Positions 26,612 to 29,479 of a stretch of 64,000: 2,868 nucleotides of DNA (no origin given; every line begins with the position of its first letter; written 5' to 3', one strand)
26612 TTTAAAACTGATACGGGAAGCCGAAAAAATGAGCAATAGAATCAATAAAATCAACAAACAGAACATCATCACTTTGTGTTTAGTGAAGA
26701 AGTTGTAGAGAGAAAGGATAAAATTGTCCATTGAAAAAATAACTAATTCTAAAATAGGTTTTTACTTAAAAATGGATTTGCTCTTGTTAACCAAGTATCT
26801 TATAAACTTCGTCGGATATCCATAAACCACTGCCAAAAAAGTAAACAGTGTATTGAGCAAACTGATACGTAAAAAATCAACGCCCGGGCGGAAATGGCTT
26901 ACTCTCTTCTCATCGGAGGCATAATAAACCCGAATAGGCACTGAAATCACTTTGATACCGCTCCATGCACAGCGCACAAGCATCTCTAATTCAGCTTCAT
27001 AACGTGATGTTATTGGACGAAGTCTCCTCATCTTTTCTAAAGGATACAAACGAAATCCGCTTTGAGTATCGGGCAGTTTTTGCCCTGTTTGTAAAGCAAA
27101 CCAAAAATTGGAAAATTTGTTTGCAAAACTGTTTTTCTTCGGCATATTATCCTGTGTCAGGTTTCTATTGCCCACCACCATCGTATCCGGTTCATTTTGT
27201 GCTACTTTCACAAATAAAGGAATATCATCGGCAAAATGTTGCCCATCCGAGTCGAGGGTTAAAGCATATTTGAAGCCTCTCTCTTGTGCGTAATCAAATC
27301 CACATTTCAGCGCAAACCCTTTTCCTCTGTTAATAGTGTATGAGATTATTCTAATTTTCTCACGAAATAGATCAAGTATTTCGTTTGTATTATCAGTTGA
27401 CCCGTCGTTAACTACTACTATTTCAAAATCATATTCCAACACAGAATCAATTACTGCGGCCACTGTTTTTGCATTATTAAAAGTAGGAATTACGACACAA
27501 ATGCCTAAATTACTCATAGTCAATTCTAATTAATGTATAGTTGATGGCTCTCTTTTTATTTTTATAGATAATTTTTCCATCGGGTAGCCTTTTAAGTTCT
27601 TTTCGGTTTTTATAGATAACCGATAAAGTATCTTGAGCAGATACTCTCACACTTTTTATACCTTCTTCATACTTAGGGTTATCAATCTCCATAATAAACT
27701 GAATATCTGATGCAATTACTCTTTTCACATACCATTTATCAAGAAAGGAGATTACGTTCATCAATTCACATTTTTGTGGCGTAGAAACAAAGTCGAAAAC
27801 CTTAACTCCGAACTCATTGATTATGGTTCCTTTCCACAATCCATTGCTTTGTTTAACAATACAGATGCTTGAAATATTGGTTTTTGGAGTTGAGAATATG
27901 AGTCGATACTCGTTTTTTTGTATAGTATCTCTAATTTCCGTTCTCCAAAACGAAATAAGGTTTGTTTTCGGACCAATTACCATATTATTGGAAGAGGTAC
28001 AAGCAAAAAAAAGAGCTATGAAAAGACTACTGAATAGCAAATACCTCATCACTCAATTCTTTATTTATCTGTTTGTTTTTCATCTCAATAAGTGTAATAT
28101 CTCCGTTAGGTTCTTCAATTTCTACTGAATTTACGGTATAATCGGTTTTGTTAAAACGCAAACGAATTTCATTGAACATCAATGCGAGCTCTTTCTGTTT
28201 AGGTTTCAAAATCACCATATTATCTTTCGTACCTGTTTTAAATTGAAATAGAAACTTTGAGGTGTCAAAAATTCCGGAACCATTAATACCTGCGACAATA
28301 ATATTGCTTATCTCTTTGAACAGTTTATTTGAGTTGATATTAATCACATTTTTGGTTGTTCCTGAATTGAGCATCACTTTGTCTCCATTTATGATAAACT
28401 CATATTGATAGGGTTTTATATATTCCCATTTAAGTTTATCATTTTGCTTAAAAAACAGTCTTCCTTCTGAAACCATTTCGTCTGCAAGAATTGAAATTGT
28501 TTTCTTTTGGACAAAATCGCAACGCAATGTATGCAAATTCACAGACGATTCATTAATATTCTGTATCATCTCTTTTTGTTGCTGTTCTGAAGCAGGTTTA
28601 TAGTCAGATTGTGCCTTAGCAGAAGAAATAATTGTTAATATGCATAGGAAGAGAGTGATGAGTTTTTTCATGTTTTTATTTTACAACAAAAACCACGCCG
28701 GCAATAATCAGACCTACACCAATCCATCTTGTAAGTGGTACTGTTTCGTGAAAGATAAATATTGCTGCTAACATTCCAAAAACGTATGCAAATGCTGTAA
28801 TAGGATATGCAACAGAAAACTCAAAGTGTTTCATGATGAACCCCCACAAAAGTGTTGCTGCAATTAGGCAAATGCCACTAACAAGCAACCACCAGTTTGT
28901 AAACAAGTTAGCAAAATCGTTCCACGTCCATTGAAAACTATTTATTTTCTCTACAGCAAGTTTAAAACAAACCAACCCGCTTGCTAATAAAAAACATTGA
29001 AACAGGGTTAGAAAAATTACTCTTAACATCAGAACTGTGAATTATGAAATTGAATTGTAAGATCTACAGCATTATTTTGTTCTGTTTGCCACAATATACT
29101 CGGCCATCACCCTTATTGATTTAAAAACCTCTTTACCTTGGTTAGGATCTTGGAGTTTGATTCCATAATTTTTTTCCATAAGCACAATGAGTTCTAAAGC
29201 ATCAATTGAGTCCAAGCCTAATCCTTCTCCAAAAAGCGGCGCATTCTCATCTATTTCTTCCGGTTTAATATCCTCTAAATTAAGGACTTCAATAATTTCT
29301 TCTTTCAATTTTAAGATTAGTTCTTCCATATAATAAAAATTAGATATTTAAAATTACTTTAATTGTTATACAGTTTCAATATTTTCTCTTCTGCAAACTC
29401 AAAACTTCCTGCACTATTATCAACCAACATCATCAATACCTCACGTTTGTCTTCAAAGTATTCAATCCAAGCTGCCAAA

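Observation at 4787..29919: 25-kb, 27-gene single-strand aryl-polyene/flexirubin-style lipid cluster that lacks the hallmark starter, resorcinol and ketoreductase genes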

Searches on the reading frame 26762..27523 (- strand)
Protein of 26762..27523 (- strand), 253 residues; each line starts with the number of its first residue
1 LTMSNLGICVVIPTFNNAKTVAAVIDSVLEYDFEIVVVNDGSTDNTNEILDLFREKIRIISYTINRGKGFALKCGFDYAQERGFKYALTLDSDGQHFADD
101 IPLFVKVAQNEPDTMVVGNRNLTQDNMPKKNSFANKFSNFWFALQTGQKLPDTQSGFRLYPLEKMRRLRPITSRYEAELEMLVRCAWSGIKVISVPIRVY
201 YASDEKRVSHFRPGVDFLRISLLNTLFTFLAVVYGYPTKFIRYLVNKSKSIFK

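Call 3: search_protein_families(library=pfam, proteins=[window:26762-27523:-], max_evalue=0.01)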
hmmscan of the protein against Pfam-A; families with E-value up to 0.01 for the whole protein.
window:26762-27523:- (253 aa): 3 families
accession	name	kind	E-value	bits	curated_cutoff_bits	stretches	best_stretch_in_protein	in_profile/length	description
PF00535.33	Glycos_transf_2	-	9.8e-30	104.1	23.3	1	9-162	1-161/168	Glycosyl transferase family 2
PF13641.12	Glyco_tranf_2_3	-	0.0053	17.2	27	0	8-93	3-96/230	Glycosyltransferase like family 2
PF10111.15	Glyco_tranf_2_2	-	0.0056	16.6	27.3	0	10-93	2-91/276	Glycosyltransferase like family 2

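Call 8: search_protein_families(library=ncbifam, proteins=[window:26762-27523:-], max_evalue=0.001)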
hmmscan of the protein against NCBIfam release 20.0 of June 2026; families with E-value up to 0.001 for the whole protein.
window:26762-27523:- (253 aa): 21 families
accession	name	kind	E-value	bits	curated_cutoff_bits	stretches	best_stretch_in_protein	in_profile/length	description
TIGR04182.1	glyco_TIGR04182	equivalog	1.3e-24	87.2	325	1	8-220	2-210/293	S-layer glycoprotein N-glycosyltransferase AglJ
NF058614.1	PPMAGASynPpgS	equivalog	1.6e-20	73.5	370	1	9-160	3-157/226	polyprenyl-phospho-N-acetylgalactosaminyl synthase PpgS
TIGR03937.1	PgaC_IcaA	equivalog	6.3e-14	51.7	422.3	1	7-113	46-155/407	poly-beta-1,6-N-acetyl-D-glucosamine synthase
NF047588.1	GlcsyltransPgfSStrep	equivalog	3.4e-12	46.2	500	1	12-165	7-164/308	glycosyltransferase PgfS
NF041391.1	DPhHxTase_Halo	equivalog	4.7e-12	45.3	375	1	14-214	3-198/213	dolichyl-phosphate hexose transferase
NF007986.1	PRK10714.1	equivalog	1.1e-11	44.3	529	1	8-160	8-164/316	undecaprenyl-phosphate 4-deoxy-4-formamido-L-arabinose transferase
NF047683.1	TeichurnBiosyTuaG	equivalog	1.4e-10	41.3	400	1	3-102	3-105/252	teichuronic acid biosynthesis protein TuaG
NF007482.0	PRK10073.1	equivalog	3.8e-09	36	423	1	4-110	4-112/334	glycosyltransferase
NF041875.1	EPS_EpsD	equivalog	4.9e-09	36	370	1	9-125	2-121/325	exopolysaccharide biosynthesis glycosyltransferase EpsD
TIGR03469.1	HpnB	hypoth_equivalog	1.8e-07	30.5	379.25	1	8-116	46-168/386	hopene-associated glycosyltransferase HpnB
NF050050.1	ProtGlycPglI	equivalog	2e-06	27.4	500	1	8-126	4-125/306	GalNAc(5)-diNAcBac-PP-undecaprenol beta-1,3-glucosyltransferase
TIGR03965.1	mycofact_glyco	equivalog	2.3e-06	26.7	280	1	8-81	76-155/467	mycofactocin biosynthesis glycosyltransferase MftF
TIGR04283.1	glyco_like_mftF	equivalog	2.4e-06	27.3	182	1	8-80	1-72/221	TIGR04283 family arsenosugar biosynthesis glycosyltransferase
TIGR03111.1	glyc2_xrt_Gpos1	hypoth_equivalog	2.7e-06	26.4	363.95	1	8-130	51-178/439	TIGR03111 family XrtG-associated glycosyltransferase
NF038302.1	EPS_HpsE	equivalog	3.4e-06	26.3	300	1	8-81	3-87/307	hormogonium polysaccharide biosynthesis glycosyltransferase HpsE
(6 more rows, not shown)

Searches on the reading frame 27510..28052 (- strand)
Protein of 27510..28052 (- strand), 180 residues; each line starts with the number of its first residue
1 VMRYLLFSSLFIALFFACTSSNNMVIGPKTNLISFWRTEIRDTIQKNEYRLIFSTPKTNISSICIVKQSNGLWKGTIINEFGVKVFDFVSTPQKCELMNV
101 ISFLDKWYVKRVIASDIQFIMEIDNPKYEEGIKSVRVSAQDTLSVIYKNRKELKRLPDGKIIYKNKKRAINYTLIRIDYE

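Call 3: search_protein_families(library=pfam, proteins=[window:27510-28052:-], max_evalue=0.01)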
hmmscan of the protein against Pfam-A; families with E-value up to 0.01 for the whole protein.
window:27510-28052:- (180 aa): 0 families

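Call 7: search_protein_families(library=ncbifam, proteins=[window:27510-28052:-], max_evalue=0.01)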
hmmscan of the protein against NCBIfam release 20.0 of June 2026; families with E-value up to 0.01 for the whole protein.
window:27510-28052:- (180 aa): 1 family
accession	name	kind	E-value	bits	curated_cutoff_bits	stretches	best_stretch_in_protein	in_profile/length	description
NF053540.1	LolB2_flexi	equivalog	7.7e-09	35.6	60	1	3-170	1-172/203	flexirubin biosynthesis protein LolB2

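Call 66: search_protein_families(library=pfam, proteins=[window:27510-28052:-], max_evalue=5)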
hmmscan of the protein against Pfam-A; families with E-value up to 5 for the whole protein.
window:27510-28052:- (180 aa): 0 families

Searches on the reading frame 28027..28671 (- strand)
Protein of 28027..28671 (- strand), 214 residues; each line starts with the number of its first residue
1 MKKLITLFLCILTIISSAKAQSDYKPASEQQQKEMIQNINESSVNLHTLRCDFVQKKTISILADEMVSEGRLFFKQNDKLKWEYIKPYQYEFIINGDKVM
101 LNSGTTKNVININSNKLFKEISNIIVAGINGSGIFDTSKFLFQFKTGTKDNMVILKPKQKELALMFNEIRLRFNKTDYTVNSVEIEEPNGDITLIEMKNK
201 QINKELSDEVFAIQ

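Call 3: search_protein_families(library=pfam, proteins=[window:28027-28671:-], max_evalue=0.01)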
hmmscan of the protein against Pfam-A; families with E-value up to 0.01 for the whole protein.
window:28027-28671:- (214 aa): 1 family
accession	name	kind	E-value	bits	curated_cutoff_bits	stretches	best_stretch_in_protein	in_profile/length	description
PF03548.22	LolA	-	2.8e-16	60.1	23.6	1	46-213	3-164/165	Outer membrane lipoprotein carrier protein LolA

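Call 8: search_protein_families(library=ncbifam, proteins=[window:28027-28671:-], max_evalue=0.001)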
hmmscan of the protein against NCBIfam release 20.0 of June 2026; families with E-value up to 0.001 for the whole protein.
window:28027-28671:- (214 aa): 5 families
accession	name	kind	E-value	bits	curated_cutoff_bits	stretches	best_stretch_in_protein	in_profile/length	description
NF053544.1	LolA2_flexi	equivalog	4.1e-59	199.4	125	1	1-212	1-207/208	flexirubin biosynthesis/transport protein LolA2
TIGR00547.2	lolA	equivalog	3.6e-14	52.7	112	1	30-212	15-190/202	outer membrane lipoprotein periplasmic chaperone LolA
NF000661.0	PRK00031.1-3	equivalog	1.8e-09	37.3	255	1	31-211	34-212/225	outer membrane lipoprotein chaperone LolA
NF000663.1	PRK00031.2-1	exception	1.2e-06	28.2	120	1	35-105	18-77/168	LolA-like outer membrane lipoprotein chaperone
NF053572.1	LolA1_Flavo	equivalog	0.00061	19.5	100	0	3-212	2-199/214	outer membrane lipoprotein periplasmic chaperone LolA1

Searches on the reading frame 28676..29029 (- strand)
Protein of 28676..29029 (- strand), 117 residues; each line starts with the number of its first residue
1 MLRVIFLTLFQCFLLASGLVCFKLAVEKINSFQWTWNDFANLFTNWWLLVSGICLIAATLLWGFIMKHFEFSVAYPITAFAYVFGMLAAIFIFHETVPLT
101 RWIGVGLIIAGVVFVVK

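Call 3: search_protein_families(library=pfam, proteins=[window:28676-29029:-], max_evalue=0.01)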
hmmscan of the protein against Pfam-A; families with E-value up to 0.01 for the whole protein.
window:28676-29029:- (117 aa): 3 families
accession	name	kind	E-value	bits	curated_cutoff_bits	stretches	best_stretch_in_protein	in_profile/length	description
PF00892.27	EamA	-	1.8e-07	31.9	28.2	1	4-116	30-134/135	EamA-like transporter family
PF10639.15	TMEM234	-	1.5e-05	25.4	30.1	1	32-116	29-113/113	Putative transmembrane family 234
PF00893.25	Multi_Drug_Res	-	0.00096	20.1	23.7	1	45-108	29-93/93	Small Multidrug Resistance protein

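Call 7: search_protein_families(library=ncbifam, proteins=[window:28676-29029:-], max_evalue=0.01)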
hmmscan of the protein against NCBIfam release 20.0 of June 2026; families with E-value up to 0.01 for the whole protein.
window:28676-29029:- (117 aa): 7 families
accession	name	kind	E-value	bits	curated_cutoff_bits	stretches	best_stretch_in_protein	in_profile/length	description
NF011625.2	PRK15051.1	equivalog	2.2e-13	50.4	92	1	12-115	10-107/111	4-amino-4-deoxy-L-arabinose-phosphoundecaprenol flippase subunit ArnE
NF002816.2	PRK02971.1-2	equivalog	1.9e-08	34.7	99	1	13-115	8-116/120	4-amino-4-deoxy-L-arabinose-phosphoundecaprenol flippase subunit ArnF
TIGR03340.1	phn_DUF6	hypoth_equivalog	0.00023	20.9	288.15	1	14-115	40-133/281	phosphonate utilization associated putative membrane protein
NF051482.1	EbrB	exception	0.00031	21.4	160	1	18-115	3-101/105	SMR family multidrug efflux transporter EbrB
TIGR00950.1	2A78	equivalog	0.00086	18.8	230.2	1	46-113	194-264/264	carboxylate/amino acid/amine transporter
NF000384.1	QacCGHJ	equivalog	0.0039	17.4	160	1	31-114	18-99/107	QacCGHJ group quaternary ammonium compound efflux SMR transporter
NF000277.1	qac_SMR_G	exception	0.0056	17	200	1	24-115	10-100/107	quaternary ammonium compound efflux SMR transporter QacG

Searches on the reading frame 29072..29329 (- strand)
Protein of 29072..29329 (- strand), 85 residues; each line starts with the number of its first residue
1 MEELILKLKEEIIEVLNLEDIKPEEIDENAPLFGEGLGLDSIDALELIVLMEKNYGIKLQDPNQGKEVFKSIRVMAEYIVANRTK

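Call 3: search_protein_families(library=pfam, proteins=[window:29072-29329:-], max_evalue=0.01)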
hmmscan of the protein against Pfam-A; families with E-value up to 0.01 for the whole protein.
window:29072-29329:- (85 aa): 1 family
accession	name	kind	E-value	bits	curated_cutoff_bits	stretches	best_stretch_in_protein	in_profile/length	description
PF00550.31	PP-binding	-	5.5e-10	39.8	20.8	1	7-78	2-66/67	Phosphopantetheine attachment site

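Call 8: search_protein_families(library=ncbifam, proteins=[window:29072-29329:-], max_evalue=0.001)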
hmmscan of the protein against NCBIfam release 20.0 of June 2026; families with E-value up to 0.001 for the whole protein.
window:29072-29329:- (85 aa): 14 families
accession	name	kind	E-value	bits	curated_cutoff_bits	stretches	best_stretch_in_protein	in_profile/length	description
NF006617.0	PRK09184.1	subfamily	3.8e-25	87.7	70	1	3-85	13-96/96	phosphopantetheine-binding protein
NF003757.0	PRK05350.1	equivalog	1.1e-08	35.1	65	1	17-79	17-73/83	acyl carrier protein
NF052616.1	ACP_for_OlsHI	equivalog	1.4e-08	35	130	1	14-81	15-79/83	ornithine lipid biosynthesis acyl carrier protein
TIGR00517.1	acyl_carrier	equivalog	4.3e-08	32.9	70.45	1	7-81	7-75/77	acyl carrier protein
NF058660.1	cispen_ACP_AmcB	equivalog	5.4e-08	32.9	80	1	20-81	17-77/80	cispentacin biosynthesis acyl carrier protein AmcB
NF002151.0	PRK00982.1-5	equivalog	2.3e-07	30.9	92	1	1-79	1-73/78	acyl carrier protein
NF002148.0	PRK00982.1-2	subfamily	2.4e-07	30.5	71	1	2-80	3-75/79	acyl carrier protein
NF002149.0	PRK00982.1-3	equivalog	1.7e-06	27.8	106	1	6-82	6-76/78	acyl carrier protein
NF005480.0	PRK07081.1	equivalog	3.3e-06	27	72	1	21-80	17-74/83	acyl carrier protein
NF002150.0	PRK00982.1-4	subfamily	5.5e-06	26.5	66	1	5-81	7-77/80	acyl carrier protein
NF003464.0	PRK05087.1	equivalog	0.00011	22.1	68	1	9-60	4-55/78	D-alanine--poly(phosphoribitol) ligase subunit DltC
NF005798.0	PRK07639.1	equivalog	0.00025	21.4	100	1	7-80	9-79/91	petrobactin biosynthesis protein AsbD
NF002147.0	PRK00982.1-1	equivalog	0.00026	20.8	84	1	10-81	13-79/83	acyl carrier protein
NF009104.0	PRK12449.1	equivalog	0.00032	20.6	70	1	25-82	24-78/80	acyl carrier protein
